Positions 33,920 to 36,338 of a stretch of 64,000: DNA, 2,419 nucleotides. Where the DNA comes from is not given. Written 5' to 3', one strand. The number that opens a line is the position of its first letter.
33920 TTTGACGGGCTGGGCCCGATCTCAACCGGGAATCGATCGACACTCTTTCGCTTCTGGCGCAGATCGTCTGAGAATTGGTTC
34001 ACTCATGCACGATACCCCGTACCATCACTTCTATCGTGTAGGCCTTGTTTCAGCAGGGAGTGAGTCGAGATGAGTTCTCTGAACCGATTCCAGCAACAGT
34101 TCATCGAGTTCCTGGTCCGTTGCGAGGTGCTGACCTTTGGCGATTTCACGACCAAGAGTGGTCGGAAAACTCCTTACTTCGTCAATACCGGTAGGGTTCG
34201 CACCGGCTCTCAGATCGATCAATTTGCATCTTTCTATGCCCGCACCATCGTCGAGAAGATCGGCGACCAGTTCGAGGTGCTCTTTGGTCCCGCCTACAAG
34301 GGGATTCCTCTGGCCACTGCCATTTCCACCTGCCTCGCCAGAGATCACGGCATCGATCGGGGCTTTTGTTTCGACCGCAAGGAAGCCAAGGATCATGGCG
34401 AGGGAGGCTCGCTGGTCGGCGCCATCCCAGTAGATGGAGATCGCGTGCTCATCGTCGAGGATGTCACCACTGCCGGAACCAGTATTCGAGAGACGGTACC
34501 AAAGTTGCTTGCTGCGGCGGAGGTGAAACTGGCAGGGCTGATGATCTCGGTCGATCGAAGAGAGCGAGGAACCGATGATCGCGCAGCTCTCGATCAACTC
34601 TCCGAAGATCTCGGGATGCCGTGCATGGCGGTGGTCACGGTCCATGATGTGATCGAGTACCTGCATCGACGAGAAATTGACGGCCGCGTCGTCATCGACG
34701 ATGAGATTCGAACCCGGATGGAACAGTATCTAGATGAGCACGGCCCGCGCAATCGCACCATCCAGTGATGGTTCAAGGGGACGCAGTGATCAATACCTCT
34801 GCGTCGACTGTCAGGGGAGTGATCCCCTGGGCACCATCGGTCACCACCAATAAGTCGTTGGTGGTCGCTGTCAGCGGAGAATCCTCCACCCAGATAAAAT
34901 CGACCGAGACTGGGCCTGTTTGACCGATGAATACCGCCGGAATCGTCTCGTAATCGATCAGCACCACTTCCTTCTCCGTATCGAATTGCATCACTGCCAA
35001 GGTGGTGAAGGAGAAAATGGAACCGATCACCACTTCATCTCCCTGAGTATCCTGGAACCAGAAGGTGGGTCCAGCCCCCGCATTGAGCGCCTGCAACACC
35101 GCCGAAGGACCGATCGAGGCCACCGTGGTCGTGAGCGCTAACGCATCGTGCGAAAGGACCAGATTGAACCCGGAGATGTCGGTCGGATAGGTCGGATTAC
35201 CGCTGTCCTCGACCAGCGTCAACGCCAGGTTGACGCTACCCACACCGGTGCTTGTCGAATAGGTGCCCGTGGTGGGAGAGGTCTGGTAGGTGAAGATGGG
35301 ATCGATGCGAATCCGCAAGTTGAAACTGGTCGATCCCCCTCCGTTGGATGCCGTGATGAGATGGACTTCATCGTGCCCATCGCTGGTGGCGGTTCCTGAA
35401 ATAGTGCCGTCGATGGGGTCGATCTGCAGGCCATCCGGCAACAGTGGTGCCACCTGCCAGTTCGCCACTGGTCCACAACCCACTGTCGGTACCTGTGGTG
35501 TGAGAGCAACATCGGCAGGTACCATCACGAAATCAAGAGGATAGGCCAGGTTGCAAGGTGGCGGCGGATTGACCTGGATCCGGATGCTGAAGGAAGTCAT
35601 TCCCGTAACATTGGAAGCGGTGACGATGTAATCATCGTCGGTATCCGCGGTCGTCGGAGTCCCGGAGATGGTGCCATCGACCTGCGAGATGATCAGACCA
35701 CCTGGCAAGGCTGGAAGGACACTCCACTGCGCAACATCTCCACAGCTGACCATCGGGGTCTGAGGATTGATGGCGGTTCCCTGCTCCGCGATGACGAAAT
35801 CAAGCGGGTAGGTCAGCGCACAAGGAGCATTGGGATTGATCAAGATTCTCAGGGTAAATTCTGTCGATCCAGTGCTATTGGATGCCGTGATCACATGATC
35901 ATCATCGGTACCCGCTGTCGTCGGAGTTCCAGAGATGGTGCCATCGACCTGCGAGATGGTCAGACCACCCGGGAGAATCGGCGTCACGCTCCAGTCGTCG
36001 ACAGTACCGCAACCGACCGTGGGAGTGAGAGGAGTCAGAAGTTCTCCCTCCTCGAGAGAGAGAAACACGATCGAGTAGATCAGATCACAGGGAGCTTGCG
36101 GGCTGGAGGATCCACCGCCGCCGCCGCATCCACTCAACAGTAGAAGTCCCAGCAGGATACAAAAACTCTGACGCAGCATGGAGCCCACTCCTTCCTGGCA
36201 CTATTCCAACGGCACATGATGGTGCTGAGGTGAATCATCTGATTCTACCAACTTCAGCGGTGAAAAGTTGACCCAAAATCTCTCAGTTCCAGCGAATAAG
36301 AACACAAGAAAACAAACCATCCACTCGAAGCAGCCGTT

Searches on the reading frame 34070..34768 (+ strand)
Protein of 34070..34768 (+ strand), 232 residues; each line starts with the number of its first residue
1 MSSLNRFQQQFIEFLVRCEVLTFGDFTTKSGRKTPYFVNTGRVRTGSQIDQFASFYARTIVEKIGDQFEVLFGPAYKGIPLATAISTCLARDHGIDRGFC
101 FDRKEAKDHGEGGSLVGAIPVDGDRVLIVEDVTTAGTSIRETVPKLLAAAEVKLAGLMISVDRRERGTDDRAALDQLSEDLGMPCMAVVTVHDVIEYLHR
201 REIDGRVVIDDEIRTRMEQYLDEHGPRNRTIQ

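Call 28: search_protein_families(library=pfam, proteins=[window:34070-34768:+], max_evalue=0.00001)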
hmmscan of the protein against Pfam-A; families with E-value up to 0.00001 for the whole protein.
window:34070-34768:+ (232 aa): 1 family
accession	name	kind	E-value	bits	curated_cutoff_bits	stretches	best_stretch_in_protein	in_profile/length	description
PF00156.33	Pribosyltran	-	3.8e-14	52.7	26.3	1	55-173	17-136/158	Phosphoribosyl transferase domain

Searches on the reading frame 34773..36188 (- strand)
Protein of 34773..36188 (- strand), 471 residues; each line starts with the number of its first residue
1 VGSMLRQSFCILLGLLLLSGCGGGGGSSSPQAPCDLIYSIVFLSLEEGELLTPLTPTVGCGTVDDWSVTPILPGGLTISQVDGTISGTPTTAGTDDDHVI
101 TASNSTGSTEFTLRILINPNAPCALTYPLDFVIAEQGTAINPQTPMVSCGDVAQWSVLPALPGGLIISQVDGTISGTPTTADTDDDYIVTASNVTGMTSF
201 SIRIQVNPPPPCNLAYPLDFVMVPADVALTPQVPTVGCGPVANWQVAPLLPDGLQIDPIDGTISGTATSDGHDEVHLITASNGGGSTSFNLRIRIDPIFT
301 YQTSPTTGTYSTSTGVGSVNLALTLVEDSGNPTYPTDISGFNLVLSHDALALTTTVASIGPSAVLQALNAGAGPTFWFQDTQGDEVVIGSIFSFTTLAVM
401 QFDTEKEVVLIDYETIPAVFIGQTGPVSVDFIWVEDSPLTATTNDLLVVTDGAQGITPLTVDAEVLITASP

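Call 28: search_protein_families(library=pfam, proteins=[window:34773-36188:-], max_evalue=0.00001)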
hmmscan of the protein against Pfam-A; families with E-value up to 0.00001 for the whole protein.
window:34773-36188:- (471 aa): 1 family
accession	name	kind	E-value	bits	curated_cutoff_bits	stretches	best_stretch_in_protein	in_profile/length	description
PF05345.18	He_PIG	-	9.2e-17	61.7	24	1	132-205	11-94/96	Putative Ig domain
